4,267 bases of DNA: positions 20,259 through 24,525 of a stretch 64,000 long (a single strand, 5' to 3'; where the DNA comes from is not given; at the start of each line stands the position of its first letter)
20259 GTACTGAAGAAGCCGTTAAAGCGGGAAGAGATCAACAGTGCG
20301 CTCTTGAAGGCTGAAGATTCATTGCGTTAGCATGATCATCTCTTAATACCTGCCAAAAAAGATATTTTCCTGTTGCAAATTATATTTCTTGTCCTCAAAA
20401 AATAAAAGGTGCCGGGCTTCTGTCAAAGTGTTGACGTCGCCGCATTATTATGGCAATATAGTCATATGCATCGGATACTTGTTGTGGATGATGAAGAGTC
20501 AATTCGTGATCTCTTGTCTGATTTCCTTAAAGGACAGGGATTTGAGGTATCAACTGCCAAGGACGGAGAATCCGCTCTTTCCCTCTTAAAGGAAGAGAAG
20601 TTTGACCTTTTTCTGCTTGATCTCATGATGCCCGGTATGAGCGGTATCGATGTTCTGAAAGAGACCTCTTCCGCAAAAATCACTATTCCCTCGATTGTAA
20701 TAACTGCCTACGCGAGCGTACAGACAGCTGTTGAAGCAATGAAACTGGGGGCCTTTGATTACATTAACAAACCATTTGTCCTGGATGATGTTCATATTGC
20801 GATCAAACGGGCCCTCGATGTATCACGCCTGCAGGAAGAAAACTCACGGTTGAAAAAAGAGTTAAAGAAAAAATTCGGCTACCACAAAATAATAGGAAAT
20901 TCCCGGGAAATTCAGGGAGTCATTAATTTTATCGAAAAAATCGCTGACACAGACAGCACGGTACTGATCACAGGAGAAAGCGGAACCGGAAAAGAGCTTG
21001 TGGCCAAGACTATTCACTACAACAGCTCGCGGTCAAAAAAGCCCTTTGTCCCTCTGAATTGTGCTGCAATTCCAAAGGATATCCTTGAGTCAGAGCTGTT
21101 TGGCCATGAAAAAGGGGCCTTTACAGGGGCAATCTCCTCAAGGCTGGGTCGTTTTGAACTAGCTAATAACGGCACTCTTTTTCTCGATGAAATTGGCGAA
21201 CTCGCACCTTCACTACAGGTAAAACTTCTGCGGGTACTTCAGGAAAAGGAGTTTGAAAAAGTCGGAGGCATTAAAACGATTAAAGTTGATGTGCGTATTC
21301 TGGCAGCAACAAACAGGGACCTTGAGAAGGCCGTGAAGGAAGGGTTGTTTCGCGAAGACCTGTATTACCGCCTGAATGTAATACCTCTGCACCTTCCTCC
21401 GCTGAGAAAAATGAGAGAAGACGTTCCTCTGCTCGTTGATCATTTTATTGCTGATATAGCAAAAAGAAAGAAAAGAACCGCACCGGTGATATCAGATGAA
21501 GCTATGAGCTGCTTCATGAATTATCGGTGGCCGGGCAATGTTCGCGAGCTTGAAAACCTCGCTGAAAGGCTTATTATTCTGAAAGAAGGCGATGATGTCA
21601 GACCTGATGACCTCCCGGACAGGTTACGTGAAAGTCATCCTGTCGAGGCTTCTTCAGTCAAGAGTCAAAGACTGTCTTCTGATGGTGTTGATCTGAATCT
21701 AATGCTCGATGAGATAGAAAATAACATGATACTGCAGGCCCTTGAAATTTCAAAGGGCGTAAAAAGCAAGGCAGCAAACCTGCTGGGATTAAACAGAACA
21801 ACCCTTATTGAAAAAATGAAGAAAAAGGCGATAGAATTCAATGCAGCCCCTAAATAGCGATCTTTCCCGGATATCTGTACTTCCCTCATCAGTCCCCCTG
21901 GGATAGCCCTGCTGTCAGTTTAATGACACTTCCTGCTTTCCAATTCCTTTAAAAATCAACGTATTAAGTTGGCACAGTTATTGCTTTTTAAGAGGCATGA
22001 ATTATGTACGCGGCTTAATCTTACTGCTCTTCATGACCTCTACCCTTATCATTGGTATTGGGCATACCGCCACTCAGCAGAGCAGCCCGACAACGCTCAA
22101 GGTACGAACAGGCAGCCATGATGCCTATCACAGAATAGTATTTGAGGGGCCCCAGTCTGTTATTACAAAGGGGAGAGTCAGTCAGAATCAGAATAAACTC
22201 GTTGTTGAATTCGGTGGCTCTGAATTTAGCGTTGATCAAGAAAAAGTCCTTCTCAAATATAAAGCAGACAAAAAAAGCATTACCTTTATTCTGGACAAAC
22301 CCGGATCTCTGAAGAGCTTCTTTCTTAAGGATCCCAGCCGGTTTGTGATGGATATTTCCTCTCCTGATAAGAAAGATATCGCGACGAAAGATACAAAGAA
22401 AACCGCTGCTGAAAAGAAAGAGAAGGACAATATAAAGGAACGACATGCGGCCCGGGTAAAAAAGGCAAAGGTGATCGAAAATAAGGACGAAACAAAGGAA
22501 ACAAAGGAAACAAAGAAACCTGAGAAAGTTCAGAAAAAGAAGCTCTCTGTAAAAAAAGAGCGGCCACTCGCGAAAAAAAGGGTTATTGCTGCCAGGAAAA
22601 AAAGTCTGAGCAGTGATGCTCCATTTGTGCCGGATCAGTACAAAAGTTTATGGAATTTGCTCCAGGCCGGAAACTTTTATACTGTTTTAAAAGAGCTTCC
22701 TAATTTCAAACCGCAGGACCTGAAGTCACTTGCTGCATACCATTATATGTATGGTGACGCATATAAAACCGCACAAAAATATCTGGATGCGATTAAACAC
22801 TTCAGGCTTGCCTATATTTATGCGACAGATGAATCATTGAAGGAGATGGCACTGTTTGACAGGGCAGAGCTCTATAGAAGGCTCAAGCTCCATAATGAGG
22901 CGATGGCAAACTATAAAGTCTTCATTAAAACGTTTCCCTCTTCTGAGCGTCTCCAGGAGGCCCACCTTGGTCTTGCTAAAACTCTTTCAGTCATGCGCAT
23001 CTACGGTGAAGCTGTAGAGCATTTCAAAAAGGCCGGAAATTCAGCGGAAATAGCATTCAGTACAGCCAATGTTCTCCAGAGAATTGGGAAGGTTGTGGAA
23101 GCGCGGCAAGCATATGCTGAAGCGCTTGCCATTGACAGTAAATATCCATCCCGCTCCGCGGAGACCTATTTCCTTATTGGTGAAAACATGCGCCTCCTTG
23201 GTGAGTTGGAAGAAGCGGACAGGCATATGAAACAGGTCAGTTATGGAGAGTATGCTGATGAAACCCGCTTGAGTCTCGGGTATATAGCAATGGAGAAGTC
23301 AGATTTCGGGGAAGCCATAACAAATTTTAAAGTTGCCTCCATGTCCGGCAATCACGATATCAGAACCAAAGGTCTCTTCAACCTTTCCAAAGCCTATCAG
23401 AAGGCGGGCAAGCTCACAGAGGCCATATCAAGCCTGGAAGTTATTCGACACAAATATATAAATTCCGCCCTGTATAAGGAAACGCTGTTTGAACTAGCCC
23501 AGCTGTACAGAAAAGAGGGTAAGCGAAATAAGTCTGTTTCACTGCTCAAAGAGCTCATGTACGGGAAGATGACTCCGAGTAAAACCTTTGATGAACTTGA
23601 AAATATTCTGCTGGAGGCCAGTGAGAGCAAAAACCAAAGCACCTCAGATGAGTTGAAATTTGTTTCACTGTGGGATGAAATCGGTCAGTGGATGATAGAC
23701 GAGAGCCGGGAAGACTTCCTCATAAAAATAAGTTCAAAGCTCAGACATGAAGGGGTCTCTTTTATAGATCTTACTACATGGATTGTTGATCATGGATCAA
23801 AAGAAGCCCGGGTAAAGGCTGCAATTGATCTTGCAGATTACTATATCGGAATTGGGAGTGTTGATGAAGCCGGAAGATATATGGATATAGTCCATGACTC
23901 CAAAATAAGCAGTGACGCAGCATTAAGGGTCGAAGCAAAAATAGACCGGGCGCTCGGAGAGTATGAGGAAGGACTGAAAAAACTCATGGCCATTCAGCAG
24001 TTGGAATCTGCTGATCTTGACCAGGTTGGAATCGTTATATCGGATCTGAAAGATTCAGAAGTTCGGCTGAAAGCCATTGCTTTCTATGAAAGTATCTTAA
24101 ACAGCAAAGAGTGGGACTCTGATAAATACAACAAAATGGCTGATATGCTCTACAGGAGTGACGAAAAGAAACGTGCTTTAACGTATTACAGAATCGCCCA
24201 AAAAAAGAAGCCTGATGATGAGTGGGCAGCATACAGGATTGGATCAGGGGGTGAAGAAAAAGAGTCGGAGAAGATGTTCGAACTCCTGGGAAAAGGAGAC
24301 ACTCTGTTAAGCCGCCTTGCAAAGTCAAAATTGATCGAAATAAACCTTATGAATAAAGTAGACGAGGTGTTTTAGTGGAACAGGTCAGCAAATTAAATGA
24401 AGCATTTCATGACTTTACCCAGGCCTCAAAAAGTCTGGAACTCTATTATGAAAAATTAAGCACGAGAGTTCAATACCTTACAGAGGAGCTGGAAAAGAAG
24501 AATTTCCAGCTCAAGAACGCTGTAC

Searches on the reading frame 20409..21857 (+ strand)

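Call 60: search_protein_families(library=ncbifam, proteins=[window:20409-21857:+], max_evalue=0.00001)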
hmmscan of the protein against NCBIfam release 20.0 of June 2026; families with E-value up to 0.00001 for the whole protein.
window:20409-21857:+ (482 aa): 113 families (the best 25 are shown)
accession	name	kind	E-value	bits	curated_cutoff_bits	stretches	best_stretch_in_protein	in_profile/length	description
NF008469.0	PRK11361.1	equivalog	1.4e-161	538.4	714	1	20-476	4-457/461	acetoacetate metabolism transcriptional regulator AtoC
TIGR01818.1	ntrC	equivalog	1.6e-142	475.6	558.6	1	23-472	1-462/463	nitrogen regulation protein NR(I)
TIGR02915.1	PEP_resp_reg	equivalog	3.7e-127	424.9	502.6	1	23-475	1-444/445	PEP-CTERM-box response regulator transcription factor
NF007689.0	PRK10365.1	equivalog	2.2e-126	422.2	760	1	22-471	7-440/441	sigma-54-dependent response regulator transcription factor ZraR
NF051870.1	NAssimRespRegNtrX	equivalog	2.1e-122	409.3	600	1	21-472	2-449/452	nitrogen assimilation response regulator NtrX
NF008176.1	PRK10923.1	equivalog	2.3e-122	409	620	1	22-475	5-468/469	nitrogen regulation protein NR(I)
TIGR01817.1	nifA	equivalog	1.3e-121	407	528.85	1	145-474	182-528/534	nif-specific transcriptional activator NifA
NF041946.1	LuxO_transreg_Vib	equivalog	2.2e-121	405.9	800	1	26-472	2-459/463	quorum-sensing sigma-54 dependent transcriptional regulator LuxO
NF041552.1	TF_PrdR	equivalog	8.5e-120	400.8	795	1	145-472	251-575/577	sigma-54 dependent transcriptional regulator PrdR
NF011695.0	PRK15115.1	equivalog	1.4e-109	366.8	763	1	21-476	7-439/445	two-component system response regulator GlrR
NF050807.1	TransRegFlbDCaul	equivalog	4.9e-106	355.3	750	1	43-473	23-438/454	sigma-54-dependent transcriptional regulator FlbD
NF038308.1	RNA_repair_RtcR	equivalog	1.3e-105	354.2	650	1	86-473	107-516/530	RNA repair transcriptional activator RtcR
NF049963.1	RespRegFlgRCampy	domain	2.8e-104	349.4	750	1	24-473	4-427/429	fla regulon two-component system response regulator FlgR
NF003451.0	PRK05022.1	equivalog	4e-104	349.2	476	1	129-472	156-507/512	nitric oxide reductase transcriptional regulator NorR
NF011958.0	PRK15429.1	equivalog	1e-99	335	830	1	139-478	358-689/692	formate hydrogenlyase transcriptional activator FlhA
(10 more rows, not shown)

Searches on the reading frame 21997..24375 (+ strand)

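Call 60: search_protein_families(library=ncbifam, proteins=[window:21997-24375:+], max_evalue=0.00001)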
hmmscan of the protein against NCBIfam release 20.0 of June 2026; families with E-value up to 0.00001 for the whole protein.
window:21997-24375:+ (792 aa): 4 families
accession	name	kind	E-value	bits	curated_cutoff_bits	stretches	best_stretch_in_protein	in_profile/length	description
TIGR02795.1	tol_pal_ybgF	equivalog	1.6e-12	48.1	90.1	0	284-388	3-111/119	tol-pal system protein YbgF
NF052312.1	T9SS_PorW_SprE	equivalog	2.5e-07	29.7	250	0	229-396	162-336/716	type IX secretion system periplasmic lipoprotein PorW/SprE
TIGR02552.1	LcrH_SycD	equivalog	1.4e-06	28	104.8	0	350-414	52-112/136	SycD/LcrH family type III secretion system chaperone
NF008757.0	PRK11788.1-5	equivalog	3.7e-06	26.3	363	0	375-550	159-337/388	lipopolysaccharide assembly protein LapB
